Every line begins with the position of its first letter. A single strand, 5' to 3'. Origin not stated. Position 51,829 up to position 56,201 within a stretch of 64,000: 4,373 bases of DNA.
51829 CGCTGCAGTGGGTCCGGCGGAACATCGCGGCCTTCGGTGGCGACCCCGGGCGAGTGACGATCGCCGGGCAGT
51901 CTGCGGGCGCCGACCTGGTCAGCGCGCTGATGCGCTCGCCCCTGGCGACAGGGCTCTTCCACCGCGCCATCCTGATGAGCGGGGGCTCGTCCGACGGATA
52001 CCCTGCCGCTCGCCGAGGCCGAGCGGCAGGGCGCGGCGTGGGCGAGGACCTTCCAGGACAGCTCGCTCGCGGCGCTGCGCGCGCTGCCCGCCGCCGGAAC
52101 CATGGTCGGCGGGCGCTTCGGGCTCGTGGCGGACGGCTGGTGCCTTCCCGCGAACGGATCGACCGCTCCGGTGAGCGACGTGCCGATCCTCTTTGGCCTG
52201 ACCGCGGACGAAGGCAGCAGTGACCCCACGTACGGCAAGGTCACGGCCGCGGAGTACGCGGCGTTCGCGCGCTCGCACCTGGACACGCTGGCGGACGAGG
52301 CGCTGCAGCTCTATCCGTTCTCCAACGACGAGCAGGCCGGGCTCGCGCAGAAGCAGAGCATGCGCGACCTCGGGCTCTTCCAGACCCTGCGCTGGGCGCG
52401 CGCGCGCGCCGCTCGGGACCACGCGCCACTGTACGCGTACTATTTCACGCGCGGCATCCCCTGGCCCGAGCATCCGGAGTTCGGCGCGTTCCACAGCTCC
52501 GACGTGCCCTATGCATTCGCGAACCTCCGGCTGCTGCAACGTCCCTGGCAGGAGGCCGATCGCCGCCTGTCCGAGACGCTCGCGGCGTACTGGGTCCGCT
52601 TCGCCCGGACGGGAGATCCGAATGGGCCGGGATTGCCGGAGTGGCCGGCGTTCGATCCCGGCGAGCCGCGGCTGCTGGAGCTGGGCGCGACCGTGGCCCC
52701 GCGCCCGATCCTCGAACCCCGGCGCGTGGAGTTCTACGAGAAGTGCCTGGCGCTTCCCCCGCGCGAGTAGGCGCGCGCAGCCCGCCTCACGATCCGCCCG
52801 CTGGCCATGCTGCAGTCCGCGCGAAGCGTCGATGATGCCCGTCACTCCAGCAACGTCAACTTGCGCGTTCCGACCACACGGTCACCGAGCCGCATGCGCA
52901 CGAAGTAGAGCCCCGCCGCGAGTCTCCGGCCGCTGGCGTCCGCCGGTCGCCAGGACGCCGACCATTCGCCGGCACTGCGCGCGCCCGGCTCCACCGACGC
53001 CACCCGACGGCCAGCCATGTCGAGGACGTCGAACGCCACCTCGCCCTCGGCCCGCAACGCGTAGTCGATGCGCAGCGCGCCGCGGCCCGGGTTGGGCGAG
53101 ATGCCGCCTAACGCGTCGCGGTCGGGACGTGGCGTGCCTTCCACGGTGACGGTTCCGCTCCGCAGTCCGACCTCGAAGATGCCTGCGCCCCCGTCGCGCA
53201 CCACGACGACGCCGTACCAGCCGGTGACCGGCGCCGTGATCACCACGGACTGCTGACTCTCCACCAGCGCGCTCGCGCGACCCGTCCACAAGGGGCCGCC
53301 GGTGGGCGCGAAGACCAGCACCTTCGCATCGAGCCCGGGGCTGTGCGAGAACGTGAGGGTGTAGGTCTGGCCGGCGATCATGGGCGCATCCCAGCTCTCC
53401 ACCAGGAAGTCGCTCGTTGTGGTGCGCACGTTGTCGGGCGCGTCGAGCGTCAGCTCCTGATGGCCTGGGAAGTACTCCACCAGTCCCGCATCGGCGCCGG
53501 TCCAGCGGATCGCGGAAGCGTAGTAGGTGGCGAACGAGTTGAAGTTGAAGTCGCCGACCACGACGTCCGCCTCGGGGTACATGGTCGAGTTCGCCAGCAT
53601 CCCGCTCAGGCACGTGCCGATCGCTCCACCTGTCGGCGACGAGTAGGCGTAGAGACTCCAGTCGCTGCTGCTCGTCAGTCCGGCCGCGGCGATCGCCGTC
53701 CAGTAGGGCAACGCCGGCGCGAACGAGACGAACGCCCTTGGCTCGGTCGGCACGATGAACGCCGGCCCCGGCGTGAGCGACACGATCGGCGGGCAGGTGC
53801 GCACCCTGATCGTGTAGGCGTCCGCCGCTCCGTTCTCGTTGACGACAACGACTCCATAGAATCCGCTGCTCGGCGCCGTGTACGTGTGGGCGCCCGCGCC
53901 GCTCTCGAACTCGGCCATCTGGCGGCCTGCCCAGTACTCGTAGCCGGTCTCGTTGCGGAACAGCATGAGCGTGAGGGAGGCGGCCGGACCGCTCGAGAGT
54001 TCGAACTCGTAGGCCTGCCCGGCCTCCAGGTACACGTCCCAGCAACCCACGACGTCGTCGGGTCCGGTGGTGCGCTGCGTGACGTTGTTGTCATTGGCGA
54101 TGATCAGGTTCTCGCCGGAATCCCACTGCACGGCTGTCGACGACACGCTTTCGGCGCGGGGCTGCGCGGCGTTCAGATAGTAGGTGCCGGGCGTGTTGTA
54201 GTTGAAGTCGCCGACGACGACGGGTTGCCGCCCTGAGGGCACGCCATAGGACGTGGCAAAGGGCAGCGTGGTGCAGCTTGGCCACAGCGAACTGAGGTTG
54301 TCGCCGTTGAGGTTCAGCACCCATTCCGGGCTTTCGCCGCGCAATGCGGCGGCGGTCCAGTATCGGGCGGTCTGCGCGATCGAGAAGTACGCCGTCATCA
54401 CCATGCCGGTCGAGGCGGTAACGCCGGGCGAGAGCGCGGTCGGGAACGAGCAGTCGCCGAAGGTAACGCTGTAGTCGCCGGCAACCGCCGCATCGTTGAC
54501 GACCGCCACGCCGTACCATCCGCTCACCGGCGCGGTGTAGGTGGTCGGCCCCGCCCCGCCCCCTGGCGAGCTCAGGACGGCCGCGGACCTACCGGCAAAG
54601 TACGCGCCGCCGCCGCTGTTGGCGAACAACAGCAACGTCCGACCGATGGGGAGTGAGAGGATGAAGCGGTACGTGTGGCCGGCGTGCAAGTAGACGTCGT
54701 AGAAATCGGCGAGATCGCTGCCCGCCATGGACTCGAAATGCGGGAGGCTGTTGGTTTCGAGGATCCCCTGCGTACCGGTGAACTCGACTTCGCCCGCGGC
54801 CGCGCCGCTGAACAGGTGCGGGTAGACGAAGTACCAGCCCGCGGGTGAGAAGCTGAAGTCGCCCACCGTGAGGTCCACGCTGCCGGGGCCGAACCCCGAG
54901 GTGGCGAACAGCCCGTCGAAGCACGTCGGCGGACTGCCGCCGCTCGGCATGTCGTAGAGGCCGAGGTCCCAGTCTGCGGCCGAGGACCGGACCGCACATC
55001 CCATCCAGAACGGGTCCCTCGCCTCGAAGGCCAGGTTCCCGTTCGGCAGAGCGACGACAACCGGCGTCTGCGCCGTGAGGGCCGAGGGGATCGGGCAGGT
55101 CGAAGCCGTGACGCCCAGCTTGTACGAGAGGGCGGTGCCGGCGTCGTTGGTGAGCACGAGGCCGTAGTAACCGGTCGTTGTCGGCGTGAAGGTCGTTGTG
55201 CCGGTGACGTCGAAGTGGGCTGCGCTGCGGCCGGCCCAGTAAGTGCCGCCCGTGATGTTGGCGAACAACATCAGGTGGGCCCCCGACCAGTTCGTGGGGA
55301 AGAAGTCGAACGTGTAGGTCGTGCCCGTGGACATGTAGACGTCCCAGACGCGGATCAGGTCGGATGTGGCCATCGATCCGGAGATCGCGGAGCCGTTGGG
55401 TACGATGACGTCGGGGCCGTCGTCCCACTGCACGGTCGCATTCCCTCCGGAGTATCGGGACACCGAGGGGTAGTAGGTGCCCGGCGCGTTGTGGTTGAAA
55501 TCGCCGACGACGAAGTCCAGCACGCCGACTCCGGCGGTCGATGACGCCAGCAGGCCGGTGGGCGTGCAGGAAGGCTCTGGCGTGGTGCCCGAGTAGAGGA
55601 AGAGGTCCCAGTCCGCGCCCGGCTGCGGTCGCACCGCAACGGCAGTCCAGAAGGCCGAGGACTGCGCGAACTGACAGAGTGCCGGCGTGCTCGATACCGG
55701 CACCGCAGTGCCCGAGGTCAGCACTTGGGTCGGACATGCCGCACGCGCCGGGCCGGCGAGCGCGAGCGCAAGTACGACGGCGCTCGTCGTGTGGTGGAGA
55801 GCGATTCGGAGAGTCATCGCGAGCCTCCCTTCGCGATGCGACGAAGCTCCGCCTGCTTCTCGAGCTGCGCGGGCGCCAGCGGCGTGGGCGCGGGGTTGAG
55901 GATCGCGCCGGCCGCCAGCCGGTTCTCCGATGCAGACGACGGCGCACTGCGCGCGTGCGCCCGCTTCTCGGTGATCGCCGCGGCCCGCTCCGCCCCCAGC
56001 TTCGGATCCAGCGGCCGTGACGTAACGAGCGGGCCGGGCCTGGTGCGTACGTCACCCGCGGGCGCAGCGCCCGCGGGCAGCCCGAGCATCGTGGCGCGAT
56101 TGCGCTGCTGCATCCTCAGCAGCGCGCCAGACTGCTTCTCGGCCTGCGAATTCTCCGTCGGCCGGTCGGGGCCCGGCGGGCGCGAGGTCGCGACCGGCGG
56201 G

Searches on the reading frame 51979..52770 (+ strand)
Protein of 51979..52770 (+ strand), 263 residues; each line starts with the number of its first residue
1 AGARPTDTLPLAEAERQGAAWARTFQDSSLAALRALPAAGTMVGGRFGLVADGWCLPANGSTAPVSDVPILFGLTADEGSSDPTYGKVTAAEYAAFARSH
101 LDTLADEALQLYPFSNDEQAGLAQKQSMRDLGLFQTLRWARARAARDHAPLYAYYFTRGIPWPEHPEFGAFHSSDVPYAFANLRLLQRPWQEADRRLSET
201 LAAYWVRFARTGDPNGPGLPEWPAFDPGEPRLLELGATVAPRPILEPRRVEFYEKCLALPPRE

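Call 78: search_protein_families(library=pfam, proteins=[window:51979-52770:+], max_evalue=0.0001)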
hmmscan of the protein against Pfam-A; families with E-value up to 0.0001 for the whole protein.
window:51979-52770:+ (263 aa): 1 family
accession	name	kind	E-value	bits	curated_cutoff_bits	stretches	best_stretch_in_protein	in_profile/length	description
PF00135.34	COesterase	-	6.5e-17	62.1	27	1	121-239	379-500/515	Carboxylesterase family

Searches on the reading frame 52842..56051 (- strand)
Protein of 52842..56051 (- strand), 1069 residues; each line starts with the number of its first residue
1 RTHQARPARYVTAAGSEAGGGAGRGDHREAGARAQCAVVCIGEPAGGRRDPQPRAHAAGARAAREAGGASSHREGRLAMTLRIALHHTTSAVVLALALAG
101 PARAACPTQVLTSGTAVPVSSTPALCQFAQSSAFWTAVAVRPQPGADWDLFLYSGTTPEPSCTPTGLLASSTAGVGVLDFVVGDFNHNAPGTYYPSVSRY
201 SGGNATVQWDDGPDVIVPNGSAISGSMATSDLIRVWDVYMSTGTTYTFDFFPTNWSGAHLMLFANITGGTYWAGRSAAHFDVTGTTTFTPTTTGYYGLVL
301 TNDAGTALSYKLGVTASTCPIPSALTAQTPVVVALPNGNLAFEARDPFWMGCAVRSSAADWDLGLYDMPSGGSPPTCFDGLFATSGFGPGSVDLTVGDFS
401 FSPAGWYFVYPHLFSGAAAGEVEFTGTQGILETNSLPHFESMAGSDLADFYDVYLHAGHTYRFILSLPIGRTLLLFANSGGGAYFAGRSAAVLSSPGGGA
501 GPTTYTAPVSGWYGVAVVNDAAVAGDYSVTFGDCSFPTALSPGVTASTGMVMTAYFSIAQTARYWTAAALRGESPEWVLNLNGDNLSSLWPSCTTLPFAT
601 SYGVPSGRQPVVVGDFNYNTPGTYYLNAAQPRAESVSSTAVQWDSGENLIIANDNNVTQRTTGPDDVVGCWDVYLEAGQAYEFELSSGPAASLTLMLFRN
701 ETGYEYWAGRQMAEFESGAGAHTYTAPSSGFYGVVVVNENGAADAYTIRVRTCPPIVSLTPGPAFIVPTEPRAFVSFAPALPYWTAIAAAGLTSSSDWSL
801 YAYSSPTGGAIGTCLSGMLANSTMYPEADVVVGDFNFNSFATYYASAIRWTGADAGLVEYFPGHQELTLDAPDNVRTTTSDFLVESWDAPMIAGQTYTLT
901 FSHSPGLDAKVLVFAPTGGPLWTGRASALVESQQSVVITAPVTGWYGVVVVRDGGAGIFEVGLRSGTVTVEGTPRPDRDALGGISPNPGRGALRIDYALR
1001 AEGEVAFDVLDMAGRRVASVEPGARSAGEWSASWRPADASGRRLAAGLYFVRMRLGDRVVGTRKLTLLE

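Call 78: search_protein_families(library=pfam, proteins=[window:52842-56051:-], max_evalue=0.0001)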
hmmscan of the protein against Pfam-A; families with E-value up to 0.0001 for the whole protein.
window:52842-56051:- (1069 aa): 1 family
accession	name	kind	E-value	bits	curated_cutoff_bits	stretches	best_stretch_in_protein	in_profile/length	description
PF13860.13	FlgD_ig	-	3.8e-08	33.6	27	1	1001-1053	21-73/79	FlgD Ig-like domain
